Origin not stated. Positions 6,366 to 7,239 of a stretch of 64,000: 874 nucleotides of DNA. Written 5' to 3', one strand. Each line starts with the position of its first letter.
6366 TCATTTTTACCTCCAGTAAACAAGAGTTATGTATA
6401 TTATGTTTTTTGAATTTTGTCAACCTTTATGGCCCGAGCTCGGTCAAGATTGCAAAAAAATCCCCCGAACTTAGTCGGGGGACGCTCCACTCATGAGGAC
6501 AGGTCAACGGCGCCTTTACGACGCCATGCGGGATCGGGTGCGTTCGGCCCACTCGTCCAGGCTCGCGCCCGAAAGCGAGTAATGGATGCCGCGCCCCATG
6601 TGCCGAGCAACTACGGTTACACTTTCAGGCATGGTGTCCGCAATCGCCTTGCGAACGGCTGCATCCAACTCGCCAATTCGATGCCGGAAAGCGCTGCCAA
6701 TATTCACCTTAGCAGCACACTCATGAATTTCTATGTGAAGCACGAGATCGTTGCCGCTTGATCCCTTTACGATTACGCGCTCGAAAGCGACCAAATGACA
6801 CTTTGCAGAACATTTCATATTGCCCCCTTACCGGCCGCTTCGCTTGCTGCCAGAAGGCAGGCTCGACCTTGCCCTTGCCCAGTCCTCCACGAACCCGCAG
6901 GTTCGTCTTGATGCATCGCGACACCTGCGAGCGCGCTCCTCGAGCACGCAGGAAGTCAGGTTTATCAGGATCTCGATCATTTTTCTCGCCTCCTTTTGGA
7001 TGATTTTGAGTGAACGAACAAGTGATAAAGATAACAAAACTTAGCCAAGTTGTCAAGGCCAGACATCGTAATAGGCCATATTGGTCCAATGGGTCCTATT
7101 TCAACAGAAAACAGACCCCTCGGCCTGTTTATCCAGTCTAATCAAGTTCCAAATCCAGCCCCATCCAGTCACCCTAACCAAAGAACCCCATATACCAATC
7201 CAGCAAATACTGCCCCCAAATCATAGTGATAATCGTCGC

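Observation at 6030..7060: Tandem pair of strongly expressed 100-aa paralogs, one preceded by an Arg/Cys-rich 50-codon upstream ORF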

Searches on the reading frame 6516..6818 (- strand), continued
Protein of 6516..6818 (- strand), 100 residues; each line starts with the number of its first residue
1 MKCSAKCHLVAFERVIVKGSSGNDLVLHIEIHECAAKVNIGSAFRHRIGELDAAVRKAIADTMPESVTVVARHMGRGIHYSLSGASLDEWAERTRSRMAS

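Call 72: find_encoding_contigs(protein=P0018, flank=8000, max_places=3)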
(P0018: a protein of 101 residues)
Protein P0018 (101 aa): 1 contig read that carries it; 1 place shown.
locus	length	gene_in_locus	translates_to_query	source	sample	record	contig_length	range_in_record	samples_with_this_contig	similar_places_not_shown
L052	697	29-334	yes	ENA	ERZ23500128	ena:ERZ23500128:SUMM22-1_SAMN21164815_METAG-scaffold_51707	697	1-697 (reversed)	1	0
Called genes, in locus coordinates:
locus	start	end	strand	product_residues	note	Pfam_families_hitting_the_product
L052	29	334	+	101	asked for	-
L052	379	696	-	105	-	?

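Call 73: find_encoding_contigs(protein=P0022, flank=8000, max_places=3)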
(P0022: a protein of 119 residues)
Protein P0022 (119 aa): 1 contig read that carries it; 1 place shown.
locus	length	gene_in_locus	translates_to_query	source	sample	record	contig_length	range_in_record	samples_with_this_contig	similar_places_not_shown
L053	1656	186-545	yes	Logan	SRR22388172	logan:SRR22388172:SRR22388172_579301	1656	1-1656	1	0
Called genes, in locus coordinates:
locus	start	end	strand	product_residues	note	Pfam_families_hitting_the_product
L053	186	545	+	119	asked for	-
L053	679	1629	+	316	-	-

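Call 74: find_encoding_contigs(protein=P0036, flank=8000, max_places=3)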
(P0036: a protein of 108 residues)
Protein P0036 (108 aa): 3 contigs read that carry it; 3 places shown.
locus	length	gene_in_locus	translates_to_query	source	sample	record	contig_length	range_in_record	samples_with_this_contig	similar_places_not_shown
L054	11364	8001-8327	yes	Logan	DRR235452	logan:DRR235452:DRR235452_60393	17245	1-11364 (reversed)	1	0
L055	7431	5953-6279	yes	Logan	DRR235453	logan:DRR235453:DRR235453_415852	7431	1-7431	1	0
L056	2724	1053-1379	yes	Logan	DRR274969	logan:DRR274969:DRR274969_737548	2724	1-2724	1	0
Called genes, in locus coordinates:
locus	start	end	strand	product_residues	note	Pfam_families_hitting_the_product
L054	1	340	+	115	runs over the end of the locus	-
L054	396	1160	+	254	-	PF02517:Rce1-like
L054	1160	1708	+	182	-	PF01863:YgjP-like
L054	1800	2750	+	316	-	-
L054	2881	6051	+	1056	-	PF00873:ACR_tran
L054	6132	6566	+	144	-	PF08818:DUF1801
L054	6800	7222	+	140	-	PF04993:TfoX_N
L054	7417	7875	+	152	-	-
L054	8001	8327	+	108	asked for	-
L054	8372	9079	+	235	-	PF00072:Response_reg, PF00486:Trans_reg_C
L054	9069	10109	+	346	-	PF00512:HisKA, PF02518:HATPase_c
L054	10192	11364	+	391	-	?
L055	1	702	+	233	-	?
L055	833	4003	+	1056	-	PF00873:ACR_tran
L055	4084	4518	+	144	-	PF08818:DUF1801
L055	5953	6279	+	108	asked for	-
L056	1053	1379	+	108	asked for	-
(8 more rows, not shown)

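Call 75: find_encoding_contigs(protein=P0042, flank=8000, max_places=3)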
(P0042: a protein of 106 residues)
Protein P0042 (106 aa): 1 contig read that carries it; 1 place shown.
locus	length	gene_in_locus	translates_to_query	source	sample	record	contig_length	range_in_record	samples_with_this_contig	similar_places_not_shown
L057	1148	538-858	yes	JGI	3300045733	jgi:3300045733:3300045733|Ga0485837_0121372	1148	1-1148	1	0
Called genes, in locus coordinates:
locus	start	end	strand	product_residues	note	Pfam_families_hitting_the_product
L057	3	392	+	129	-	?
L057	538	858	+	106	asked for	-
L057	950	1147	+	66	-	?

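Call 88: search_solved_structures(query=L036:5865-7886:+, max_evalue=1)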
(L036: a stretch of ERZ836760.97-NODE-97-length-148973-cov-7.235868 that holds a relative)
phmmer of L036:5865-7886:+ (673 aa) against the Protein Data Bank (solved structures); distinct sequences matched with E-value up to 1: 1.
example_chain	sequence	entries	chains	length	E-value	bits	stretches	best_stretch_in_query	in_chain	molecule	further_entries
7qep_L9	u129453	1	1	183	0.44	12.3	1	493-564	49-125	60S RIBOSOMAL PROTEIN L9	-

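Call 89: search_solved_structures(query=L029:3194-4420:+, max_evalue=1)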
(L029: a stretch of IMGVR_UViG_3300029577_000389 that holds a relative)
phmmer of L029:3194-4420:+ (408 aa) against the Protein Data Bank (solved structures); distinct sequences matched with E-value up to 1: 3.
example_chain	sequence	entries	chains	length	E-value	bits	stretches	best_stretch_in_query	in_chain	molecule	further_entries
5vfp_X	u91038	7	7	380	0.091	15.2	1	98-191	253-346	26S proteasome non-ATPase regulatory subunit 11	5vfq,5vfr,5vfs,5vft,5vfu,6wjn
5vgz_X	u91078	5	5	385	0.093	15.2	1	98-191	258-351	26S proteasome non-ATPase regulatory subunit 11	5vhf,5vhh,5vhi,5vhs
12bm_X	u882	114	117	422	0.11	15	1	98-191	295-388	26S proteasome non-ATPase regulatory subunit 11 | RPN6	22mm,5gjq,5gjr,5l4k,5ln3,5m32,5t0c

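Call 90: search_solved_structures(query=L007:1143-2510:+, max_evalue=1)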
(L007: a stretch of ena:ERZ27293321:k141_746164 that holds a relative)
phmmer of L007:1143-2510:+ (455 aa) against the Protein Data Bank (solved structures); distinct sequences matched with E-value up to 1: 0.

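Call 97: search_protein_families(library=pfam, proteins=[L029:5487-6077:+, L029:6141-6932:+, L029:6886-7353:+, L029:7346-9706:+, L029:10106-11479:+, L036:8672-10051:-, L036:11682-12815:+, L041:5130-5990:+, L041:12048-14906:+, L041:10247-11383:+], max_evalue=0.001)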
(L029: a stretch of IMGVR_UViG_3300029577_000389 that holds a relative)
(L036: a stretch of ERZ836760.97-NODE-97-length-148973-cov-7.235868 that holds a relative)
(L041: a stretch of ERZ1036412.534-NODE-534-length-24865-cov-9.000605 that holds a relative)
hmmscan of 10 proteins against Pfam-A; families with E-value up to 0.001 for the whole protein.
L029:5487-6077:+ (196 aa): 1 family
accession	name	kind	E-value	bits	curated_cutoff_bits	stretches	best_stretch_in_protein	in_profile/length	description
PF08281.18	Sigma70_r4_2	-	0.00021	21.3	25.7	1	151-187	18-54/54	Sigma-70, region 4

L029:6141-6932:+ (263 aa): 2 families
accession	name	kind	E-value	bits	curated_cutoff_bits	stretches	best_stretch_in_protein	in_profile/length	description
PF03374.19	ANT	-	2.9e-37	127.7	25.3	1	144-247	1-106/108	Phage antirepressor protein KilAC domain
PF02498.22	Bro-N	-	4.5e-30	104.5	25.6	1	14-99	2-96/96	BRO family, N-terminal domain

L029:6886-7353:+ (155 aa): 1 family
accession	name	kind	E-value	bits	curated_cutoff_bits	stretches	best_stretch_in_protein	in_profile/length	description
PF24963.1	DUF7768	-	8.1e-43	145.2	26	1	47-144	1-98/98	Domain of unknown function (DUF7768)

L029:7346-9706:+ (786 aa): 2 families
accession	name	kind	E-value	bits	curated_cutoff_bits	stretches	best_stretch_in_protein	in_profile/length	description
PF05272.17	VapE-like_dom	-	1.8e-77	260.1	25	1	453-671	3-216/217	Virulence-associated protein E-like domain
PF19263.5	DUF5906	-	3.7e-06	28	27.6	1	507-614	1-114/114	Family of unknown function (DUF5906)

L029:10106-11479:+ (457 aa): 4 families
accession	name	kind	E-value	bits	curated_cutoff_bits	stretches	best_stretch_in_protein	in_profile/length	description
PF00176.29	SNF2-rel_dom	-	3.7e-17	62.8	24.9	1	32-282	25-271/290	SNF2-related domain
PF00270.35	DEAD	-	4e-09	36.9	26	1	13-169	3-163/167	DEAD/DEAH box helicase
PF04851.21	ResIII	-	7.4e-06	26.4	22.5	1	8-167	2-163/164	Type III restriction enzyme, res subunit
PF00271.37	Helicase_C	-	1.7e-05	25.5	23.5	1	311-414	2-110/110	Helicase conserved C-terminal domain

L036:8672-10051:- (459 aa): 4 families
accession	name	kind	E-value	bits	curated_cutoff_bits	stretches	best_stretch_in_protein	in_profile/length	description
PF13240.11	Zn_Ribbon_1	-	2.1e-13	50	25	0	255-273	5-23/23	zinc-ribbon domain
PF12773.13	DZR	-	3e-11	43.7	27.3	1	290-360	6-45/45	Double zinc ribbon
PF06114.19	Peptidase_M78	-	9.2e-09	35.6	22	1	74-146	26-92/123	IrrE N-terminal-like domain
PF18912.6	DZR_2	-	7.1e-05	23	27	0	339-364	22-47/56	Double zinc ribbon domain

L036:11682-12815:+ (377 aa): 2 families
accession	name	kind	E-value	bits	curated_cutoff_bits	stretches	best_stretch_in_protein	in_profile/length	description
PF10926.14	DUF2800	-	2e-149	498.3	21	1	4-361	1-368/368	Protein of unknown function (DUF2800)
PF12705.13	PDDEXK_1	-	1.8e-12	48.2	22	1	6-227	1-247/247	PD-(D/E)XK nuclease superfamily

L041:5130-5990:+ (286 aa): 1 family
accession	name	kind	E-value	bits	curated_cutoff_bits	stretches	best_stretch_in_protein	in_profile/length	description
PF01381.28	HTH_3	-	2.7e-05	24.5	23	1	42-96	1-53/55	Helix-turn-helix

L041:12048-14906:+ (952 aa): 1 family
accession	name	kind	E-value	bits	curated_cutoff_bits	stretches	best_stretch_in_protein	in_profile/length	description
PF00476.26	DNA_pol_A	-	2.6e-18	66.6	34.3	1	673-798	135-255/381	DNA polymerase family A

L041:10247-11383:+ (378 aa): 2 families
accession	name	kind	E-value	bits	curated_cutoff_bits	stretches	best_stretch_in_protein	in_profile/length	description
PF10926.14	DUF2800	-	4.1e-160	533.4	21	1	5-362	1-368/368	Protein of unknown function (DUF2800)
PF12705.13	PDDEXK_1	-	1.8e-11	44.9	22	1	8-230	2-247/247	PD-(D/E)XK nuclease superfamily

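Call 102: find_related_loci(query=A1, collection=viral_contigs, flank=5000)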
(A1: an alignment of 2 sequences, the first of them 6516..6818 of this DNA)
Query A1 (100 aa) in viral_contigs; peptide patterns used: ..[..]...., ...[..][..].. (x = any residue, [..] = any of these).
180 stretches matched a pattern, but none encodes a relative of the query by tblastn (E <= 1e-3).

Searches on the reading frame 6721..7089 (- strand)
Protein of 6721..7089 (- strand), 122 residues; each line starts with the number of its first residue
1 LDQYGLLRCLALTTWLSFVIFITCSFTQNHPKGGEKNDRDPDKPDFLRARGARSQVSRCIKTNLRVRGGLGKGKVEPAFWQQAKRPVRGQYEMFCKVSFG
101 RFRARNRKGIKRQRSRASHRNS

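Call 87: search_protein_families(library=pfam, proteins=[window:6721-7089:-], max_evalue=1)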
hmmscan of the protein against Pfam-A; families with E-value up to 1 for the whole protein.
window:6721-7089:- (122 aa): 0 families

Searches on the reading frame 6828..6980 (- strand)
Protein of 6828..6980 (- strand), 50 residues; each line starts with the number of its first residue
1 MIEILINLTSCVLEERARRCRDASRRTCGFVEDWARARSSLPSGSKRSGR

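Call 3: search_protein_families(library=pfam, proteins=[window:6828-6980:-], max_evalue=1)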
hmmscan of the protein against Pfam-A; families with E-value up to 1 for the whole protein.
window:6828-6980:- (50 aa): 1 family
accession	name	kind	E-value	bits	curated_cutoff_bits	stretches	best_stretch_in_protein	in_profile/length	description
PF20870.2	FAM186A-B_N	-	0.3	10.9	27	1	2-36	135-168/243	FAM186A/B, N-terminal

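Call 6: search_protein_families(library=ncbifam, proteins=[window:6828-6980:-], max_evalue=1)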
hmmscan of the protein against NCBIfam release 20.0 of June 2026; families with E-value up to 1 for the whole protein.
window:6828-6980:- (50 aa): 0 families

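Call 7: search_protein_families(library=phrogs, proteins=[window:6828-6980:-], max_evalue=1)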
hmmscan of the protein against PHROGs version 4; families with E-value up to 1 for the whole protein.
window:6828-6980:- (50 aa): 0 families

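Call 8: search_protein_families(library=padloc, proteins=[window:6828-6980:-], max_evalue=1)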
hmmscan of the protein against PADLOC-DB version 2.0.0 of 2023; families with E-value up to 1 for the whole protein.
window:6828-6980:- (50 aa): 0 families

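Call 82: find_homologous_proteins(query=window:6831-6980:-, max_evalue=1)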
Query window:6831-6980:- (50 aa): 1 proteins with E <= 1 among 1 candidates.
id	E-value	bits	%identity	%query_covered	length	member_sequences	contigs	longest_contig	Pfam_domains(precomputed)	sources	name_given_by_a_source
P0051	4.3e-25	102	100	100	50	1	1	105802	-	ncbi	ncbi:MAG: hypothetical protein ABIA47_00285 [bacterium]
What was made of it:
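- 6828..6980 (-): Upstream 50-codon ORF (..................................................). It is probably translated, but its coding status as a functional peptide is unproven. Orphan in 5.8 billion proteins (call 82).
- It has no homologue among 5.8 billion proteins (call 82).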

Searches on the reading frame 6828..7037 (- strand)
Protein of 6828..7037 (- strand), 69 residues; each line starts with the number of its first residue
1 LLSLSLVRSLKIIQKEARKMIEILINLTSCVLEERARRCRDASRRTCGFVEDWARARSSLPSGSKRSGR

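Call 3: search_protein_families(library=pfam, proteins=[window:6828-7037:-], max_evalue=1)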
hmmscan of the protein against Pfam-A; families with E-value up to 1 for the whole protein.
window:6828-7037:- (69 aa): 1 family
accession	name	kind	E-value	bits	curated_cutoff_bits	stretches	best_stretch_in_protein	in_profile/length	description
PF20870.2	FAM186A-B_N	-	0.042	13.7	27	1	14-54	128-167/243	FAM186A/B, N-terminal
